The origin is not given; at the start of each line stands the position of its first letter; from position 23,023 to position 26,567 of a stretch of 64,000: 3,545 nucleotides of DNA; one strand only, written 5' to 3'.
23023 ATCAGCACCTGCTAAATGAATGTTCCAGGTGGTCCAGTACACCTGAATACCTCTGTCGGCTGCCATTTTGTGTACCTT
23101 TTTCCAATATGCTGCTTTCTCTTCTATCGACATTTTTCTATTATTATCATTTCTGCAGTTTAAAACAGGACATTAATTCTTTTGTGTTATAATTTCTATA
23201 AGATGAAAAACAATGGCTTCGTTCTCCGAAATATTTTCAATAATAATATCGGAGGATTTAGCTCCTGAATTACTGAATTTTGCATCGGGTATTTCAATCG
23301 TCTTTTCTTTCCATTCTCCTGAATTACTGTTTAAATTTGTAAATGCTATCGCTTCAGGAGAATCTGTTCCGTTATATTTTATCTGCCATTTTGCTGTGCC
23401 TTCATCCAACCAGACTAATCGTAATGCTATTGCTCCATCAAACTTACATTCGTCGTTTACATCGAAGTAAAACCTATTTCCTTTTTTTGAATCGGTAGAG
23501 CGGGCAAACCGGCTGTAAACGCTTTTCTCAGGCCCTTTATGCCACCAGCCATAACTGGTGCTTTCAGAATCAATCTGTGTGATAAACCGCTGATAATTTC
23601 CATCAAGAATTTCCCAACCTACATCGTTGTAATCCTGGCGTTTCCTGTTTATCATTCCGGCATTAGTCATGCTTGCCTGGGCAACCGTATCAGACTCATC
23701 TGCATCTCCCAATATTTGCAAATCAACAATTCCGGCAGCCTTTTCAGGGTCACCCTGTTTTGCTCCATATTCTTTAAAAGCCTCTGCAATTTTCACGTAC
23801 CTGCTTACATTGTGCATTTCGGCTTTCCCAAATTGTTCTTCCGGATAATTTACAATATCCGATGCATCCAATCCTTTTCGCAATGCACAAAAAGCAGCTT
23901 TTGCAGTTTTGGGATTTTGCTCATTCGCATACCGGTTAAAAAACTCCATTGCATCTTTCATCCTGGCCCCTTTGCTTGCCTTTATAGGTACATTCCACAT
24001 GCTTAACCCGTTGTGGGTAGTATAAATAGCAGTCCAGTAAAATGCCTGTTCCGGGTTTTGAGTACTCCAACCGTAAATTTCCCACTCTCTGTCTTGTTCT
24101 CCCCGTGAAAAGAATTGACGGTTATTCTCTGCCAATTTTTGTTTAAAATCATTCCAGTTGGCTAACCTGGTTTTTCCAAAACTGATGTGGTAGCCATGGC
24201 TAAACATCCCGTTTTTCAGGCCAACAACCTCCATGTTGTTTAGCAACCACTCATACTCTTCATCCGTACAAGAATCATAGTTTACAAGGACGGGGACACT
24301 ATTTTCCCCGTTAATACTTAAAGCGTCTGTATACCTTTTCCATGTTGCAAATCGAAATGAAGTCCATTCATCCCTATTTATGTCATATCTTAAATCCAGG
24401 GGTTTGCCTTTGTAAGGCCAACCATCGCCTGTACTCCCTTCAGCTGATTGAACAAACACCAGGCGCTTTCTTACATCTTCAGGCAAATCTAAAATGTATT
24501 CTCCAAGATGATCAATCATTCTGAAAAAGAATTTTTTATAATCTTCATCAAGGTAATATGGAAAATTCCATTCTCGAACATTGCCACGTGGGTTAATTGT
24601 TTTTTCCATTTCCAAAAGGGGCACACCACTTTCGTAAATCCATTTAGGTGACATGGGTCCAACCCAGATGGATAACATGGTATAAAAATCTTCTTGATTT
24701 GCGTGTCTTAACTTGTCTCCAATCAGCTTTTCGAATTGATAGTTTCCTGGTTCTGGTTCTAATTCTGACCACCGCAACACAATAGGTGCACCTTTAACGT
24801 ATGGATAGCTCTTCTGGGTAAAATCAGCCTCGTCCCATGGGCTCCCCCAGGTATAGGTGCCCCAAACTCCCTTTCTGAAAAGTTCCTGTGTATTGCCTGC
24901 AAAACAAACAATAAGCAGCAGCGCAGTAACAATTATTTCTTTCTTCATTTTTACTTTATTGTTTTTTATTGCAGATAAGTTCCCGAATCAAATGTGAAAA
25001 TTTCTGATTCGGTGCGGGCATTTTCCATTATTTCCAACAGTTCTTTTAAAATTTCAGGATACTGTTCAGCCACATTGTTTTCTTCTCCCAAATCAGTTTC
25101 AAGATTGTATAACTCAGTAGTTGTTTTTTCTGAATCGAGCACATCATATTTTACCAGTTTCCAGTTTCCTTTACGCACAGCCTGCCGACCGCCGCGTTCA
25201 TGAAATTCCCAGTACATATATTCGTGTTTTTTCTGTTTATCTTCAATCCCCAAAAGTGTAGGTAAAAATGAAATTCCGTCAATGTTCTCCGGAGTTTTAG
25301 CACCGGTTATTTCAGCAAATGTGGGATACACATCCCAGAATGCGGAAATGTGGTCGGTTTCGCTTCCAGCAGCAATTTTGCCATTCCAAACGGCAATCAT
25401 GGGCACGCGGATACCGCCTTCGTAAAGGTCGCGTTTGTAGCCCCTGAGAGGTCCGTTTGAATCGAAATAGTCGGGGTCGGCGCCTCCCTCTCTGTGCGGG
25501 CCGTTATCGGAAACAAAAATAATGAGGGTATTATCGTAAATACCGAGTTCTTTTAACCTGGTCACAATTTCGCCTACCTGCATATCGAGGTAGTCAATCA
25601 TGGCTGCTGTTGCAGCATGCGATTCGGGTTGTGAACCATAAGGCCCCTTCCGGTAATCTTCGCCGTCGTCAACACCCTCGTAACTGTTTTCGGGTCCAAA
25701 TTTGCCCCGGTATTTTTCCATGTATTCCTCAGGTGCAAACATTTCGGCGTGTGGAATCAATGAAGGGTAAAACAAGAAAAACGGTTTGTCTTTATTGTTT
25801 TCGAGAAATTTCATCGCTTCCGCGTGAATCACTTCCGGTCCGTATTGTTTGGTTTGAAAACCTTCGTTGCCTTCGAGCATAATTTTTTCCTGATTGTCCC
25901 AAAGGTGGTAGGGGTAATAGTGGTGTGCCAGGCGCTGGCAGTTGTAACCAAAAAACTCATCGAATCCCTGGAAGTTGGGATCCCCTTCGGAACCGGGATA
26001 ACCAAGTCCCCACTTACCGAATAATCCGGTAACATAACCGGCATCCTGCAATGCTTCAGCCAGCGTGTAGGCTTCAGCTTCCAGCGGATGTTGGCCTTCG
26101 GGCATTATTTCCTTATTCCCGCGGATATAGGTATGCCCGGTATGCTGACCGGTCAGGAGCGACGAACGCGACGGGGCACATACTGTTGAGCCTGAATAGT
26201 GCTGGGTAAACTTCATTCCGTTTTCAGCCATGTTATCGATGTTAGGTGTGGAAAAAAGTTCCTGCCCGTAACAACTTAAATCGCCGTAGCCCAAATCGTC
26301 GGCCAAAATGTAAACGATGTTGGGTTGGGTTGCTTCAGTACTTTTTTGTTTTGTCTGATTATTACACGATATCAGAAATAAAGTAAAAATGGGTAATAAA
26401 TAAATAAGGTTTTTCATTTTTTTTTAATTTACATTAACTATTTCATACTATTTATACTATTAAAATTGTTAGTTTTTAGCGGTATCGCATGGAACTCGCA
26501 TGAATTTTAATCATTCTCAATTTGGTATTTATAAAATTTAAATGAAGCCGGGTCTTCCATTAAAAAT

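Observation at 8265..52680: Two recurrent uncharacterised enzyme-like modules (A and B) are adjacent twice and fused once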

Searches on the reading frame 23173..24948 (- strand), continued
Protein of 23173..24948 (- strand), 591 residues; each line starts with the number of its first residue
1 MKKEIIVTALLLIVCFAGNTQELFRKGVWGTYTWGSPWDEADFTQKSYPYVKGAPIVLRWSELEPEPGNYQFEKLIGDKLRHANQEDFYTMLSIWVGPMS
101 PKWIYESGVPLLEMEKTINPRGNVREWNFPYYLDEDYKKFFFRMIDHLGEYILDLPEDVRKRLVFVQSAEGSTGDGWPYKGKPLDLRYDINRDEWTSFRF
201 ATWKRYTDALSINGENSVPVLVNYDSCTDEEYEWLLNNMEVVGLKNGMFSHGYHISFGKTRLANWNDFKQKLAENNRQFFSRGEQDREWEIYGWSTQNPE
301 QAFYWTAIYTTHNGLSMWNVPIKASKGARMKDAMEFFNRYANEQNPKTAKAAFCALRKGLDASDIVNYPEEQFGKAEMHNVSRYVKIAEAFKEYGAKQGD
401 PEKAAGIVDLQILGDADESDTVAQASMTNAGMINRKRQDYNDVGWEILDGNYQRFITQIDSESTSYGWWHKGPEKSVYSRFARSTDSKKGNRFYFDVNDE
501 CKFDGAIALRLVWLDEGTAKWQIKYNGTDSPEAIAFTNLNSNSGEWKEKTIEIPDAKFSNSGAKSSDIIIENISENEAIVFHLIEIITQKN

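Call 87: search_protein_families(library=pfam, alignment_id=A1, max_evalue=0.01)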
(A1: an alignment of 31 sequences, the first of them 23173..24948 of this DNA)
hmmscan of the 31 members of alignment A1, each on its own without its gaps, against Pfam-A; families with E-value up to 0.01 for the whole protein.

A. member 1, window:23173-24948:- (591 aa): 0 families

B. families by the number of members that match (of 31 scanned): 5 families
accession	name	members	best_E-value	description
PF02449.21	Glyco_hydro_42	2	0.0036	Beta-galactosidase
PF03629.24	SASA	1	1.5e-32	Carbohydrate esterase, sialic acid-specific acetylesterase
PF18962.6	Por_Secre_tail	1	0.00029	Secretion system C-terminal sorting domain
PF00907.27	T-box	1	0.00032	T-box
PF07867.16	DUF1654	1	0.0072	Protein of unknown function (DUF1654)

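Call 94: fold_search(model_id=the predicted structure, library=pdb)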
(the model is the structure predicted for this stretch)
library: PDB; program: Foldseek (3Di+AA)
matches with E <= 10: 1481; with E <= 0.001: 233
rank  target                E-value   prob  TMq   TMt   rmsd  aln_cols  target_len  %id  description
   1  4qaw_A                7.5e-11  1.00  0.31  0.33  17.4       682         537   11  Structure of modular Xyn30D from Paenibacillus barcinonensis (released 2014-10-08)
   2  5jaw_H                1.1e-10  1.00  0.34  0.37  15.0       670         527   10  Structure of a beta galactosidase with inhibitor (released 2017-05-10)
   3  6tbf_D                2.2e-10  1.00  0.34  0.36  15.9       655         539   10  Structure of a beta galactosidase with inhibitor (released 2020-08-19)
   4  5jaw_B                2.8e-10  1.00  0.35  0.39  15.0       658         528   11  Structure of a beta galactosidase with inhibitor (released 2017-05-10)
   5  5jaw_D                3.4e-10  1.00  0.30  0.33  16.5       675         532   10  Structure of a beta galactosidase with inhibitor (released 2017-05-10)
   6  6tbj_B                6.6e-10  1.00  0.33  0.36  15.8       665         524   11  Structure of a beta galactosidase with inhibitor (released 2020-08-19)
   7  5jaw_E                7.0e-10  1.00  0.33  0.36  15.6       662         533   11  Structure of a beta galactosidase with inhibitor (released 2017-05-10)
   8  8pej_C                7.4e-10  1.00  0.34  0.36  13.4       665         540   11  CjGH35 with a Galactosidase Activity-Based Probe (released 2023-10-04)
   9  5jaw_A                7.9e-10  1.00  0.36  0.39  14.8       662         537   10  Structure of a beta galactosidase with inhibitor (released 2017-05-10)
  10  8pej_H                8.9e-10  1.00  0.36  0.38  13.3       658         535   10  CjGH35 with a Galactosidase Activity-Based Probe (released 2023-10-04)
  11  6tbh_H                1.0e-09  1.00  0.36  0.39  13.4       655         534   12  Structure of a beta galactosidase with inhibitor (released 2020-08-19)
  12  5jaw_G                1.1e-09  1.00  0.35  0.39  15.1       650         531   12  Structure of a beta galactosidase with inhibitor (released 2017-05-10)
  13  6tbi_B                1.1e-09  1.00  0.33  0.36  13.4       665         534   11  Structure of a beta galactosidase with inhibitor (released 2020-08-19)
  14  8pej_B                1.3e-09  1.00  0.32  0.35  16.5       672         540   10  CjGH35 with a Galactosidase Activity-Based Probe (released 2023-10-04)
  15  4qaw_B                1.3e-09  1.00  0.30  0.32  17.4       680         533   11  Structure of modular Xyn30D from Paenibacillus barcinonensis (released 2014-10-08)
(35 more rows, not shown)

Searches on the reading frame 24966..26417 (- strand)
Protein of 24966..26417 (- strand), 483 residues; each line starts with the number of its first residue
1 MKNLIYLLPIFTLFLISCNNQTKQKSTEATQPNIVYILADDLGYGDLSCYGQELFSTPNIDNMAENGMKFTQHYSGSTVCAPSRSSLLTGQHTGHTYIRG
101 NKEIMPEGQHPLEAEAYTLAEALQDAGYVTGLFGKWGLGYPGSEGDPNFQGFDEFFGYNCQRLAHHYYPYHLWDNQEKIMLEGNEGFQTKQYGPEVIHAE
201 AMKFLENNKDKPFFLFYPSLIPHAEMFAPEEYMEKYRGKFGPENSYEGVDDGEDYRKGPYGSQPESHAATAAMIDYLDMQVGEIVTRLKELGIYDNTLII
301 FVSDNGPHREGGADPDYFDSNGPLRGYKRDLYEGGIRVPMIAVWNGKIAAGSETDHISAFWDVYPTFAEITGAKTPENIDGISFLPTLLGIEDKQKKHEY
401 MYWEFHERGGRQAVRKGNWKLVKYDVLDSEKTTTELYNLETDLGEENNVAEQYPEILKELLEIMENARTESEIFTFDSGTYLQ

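Call 5: search_protein_families(library=pfam, proteins=[window:24966-26417:-], max_evalue=0.001)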
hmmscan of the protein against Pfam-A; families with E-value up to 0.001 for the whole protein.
window:24966-26417:- (483 aa): 3 families
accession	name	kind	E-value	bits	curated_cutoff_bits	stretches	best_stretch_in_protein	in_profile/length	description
PF00884.28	Sulfatase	-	1.2e-63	215.7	25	1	32-372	1-300/301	Sulfatase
PF16347.10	SGSH_C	-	8.1e-18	65.5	29.3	1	328-468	8-152/154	N-sulphoglucosamine sulphohydrolase, C-terminal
PF01663.27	Phosphodiest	-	1.2e-09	38.6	23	1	56-109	19-73/342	Type I phosphodiesterase / nucleotide pyrophosphatase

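Call 66: search_solved_structures(query=window:24966-26417:-, max_evalue=1e-20)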
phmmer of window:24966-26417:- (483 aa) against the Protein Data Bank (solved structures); distinct sequences matched with E-value up to 1e-20: 60.
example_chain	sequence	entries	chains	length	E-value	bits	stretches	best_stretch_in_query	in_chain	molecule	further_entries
7ana_AAA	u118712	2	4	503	3.7e-129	434.8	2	187-469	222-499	N-acetylgalactosamine-6-sulfatase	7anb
7an1_AAA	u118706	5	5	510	3.2e-119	402.1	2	100-466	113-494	Arylsulfatase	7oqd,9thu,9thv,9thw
7stt_A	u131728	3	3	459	3.8e-64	220.4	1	30-469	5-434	N-acetylgalactosamine-6-sulfatase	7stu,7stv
9fo1_A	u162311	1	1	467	4.2e-60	207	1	32-461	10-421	k-carrageenan sulfatase S1_16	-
6prm_A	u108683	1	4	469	2.1e-59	204.7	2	26-230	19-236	exo-4S-kappa carrageenan S1 sulfatase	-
6psm_A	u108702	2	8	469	6.2e-58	199.9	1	26-462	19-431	exo-4S-kappa carrageenan S1 sulfatase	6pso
9s8x_A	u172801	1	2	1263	6.3e-56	193.3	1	29-407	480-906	Sulfatase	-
3ed4_A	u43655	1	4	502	9.8e-55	189.3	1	21-461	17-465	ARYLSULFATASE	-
6bia_A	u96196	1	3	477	3.6e-53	184.2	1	30-466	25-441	Sulfatase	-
9hh3_A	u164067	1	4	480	5.9e-52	180.2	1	26-462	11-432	Sulfatase, family S1-19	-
9s8a_A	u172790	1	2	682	1e-51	179.4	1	31-408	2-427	Sulfatase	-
6b0j_A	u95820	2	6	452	2.7e-51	178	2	269-466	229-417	Iota-carrageenan sulfatase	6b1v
6b0k_A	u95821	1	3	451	2.7e-51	178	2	269-466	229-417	Iota-carrageenan sulfatase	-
7all_AAA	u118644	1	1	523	2.7e-51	178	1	28-240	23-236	Arylsulfatase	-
9hh2_A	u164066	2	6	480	1.7e-50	175.4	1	26-462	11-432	Sulfatase, family S1-19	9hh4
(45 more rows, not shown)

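Call 96: search_solved_structures(query=window:24966-26417:-, max_evalue=1e-100, show_alignments=2)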
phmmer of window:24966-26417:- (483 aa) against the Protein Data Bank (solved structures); distinct sequences matched with E-value up to 1e-100: 2.
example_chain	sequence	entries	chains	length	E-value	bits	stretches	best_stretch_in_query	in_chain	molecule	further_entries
7ana_AAA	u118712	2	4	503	3.7e-129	434.8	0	187-469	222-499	N-acetylgalactosamine-6-sulfatase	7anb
7an1_AAA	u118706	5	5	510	3.2e-119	402.1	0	100-466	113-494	Arylsulfatase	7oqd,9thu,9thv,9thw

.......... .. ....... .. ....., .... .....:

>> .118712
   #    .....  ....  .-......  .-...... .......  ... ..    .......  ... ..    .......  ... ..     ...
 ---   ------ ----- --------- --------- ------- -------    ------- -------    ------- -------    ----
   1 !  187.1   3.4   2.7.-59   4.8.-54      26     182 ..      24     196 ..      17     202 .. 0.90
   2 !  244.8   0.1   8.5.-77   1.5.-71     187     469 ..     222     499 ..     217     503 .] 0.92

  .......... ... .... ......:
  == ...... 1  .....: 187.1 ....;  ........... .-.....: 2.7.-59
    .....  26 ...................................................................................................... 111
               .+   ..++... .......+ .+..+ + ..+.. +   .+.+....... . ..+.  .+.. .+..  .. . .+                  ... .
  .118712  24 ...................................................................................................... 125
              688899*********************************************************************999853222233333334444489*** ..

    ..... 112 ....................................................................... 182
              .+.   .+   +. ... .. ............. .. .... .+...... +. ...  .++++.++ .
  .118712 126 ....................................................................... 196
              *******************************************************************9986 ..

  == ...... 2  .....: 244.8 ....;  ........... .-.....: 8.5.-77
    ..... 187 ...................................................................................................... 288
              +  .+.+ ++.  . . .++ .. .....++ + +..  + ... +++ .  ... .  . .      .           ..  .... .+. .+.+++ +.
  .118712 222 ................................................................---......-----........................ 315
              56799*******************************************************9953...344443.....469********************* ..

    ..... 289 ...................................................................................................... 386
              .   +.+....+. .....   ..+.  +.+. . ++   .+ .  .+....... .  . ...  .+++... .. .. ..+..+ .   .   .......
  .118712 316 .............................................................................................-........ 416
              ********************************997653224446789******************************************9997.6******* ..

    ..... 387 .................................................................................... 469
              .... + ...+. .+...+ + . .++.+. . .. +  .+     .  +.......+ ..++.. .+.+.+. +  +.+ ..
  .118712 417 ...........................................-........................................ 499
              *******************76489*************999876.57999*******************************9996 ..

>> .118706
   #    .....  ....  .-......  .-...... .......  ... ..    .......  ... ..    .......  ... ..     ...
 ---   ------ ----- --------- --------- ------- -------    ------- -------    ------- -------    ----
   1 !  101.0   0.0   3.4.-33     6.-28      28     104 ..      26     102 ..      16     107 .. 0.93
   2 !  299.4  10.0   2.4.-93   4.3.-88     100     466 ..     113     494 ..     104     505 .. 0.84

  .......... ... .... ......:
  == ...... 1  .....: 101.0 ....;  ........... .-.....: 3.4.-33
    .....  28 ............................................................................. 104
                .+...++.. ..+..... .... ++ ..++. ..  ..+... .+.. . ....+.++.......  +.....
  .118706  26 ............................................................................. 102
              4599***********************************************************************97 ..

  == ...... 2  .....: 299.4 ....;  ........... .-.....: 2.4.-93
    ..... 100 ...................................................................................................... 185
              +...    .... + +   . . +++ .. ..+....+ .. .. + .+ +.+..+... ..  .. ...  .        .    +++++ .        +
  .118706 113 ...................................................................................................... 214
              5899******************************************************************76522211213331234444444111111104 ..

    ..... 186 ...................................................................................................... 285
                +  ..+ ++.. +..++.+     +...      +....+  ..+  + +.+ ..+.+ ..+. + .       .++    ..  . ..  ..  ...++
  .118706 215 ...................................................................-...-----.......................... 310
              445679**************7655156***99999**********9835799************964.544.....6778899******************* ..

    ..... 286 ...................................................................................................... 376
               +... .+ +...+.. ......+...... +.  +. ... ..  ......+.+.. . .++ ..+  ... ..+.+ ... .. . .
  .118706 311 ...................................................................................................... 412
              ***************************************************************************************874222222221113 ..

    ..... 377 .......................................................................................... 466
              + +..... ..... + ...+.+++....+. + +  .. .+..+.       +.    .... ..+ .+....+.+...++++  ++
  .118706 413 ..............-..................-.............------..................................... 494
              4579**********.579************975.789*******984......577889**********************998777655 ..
